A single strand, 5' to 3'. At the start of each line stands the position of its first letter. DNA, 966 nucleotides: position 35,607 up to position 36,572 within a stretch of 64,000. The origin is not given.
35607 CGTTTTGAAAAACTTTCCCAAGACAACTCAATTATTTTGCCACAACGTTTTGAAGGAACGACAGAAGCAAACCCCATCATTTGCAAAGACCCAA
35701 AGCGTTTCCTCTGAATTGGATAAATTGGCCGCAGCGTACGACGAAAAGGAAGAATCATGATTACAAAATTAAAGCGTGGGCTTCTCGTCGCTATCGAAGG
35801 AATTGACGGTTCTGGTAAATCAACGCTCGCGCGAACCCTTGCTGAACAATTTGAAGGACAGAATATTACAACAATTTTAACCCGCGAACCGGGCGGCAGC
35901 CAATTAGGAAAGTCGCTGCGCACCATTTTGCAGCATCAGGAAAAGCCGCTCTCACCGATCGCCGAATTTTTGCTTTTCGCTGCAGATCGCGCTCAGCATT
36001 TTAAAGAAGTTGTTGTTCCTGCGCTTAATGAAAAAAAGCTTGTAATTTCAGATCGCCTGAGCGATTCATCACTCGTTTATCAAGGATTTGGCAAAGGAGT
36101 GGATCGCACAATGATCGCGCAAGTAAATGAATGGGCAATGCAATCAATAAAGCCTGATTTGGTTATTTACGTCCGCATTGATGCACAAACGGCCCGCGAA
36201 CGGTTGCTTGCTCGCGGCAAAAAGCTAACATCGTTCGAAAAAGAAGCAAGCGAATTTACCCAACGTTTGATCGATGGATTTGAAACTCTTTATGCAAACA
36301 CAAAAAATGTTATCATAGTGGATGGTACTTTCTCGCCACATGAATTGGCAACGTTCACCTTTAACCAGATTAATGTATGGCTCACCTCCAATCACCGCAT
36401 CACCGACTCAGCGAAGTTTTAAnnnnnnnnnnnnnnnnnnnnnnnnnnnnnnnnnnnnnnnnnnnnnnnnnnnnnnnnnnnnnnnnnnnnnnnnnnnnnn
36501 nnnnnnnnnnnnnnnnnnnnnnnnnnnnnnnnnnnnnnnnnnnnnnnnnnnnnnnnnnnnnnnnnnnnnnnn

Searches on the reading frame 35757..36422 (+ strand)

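Call 73: search_protein_families(library=pfam, proteins=[window:35757-36422:+], max_evalue=0.0001)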
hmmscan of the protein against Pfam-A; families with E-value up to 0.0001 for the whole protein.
window:35757-36422:+ (221 aa): 7 families
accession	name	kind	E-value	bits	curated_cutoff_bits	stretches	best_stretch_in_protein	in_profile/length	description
PF02223.23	Thymidylate_kin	-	1.7e-47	161.9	27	1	13-196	1-180/185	Thymidylate kinase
PF13238.12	AAA_18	-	1.2e-09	39.1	29.4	1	11-156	1-114/128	AAA domain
PF01712.25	dNK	-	2.3e-07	31.2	27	1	12-185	2-173/203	Deoxynucleoside kinase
PF13207.12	AAA_17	-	3.9e-07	30.9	27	1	15-154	2-123/136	AAA domain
PF13401.12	AAA_22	-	5.9e-07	30.3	27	1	9-80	6-69/130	AAA domain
PF13671.12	AAA_33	-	6e-07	30.3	27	0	10-41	1-28/143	AAA domain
PF13521.12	AAA_28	-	6.1e-06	27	27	1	11-177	2-148/164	AAA domain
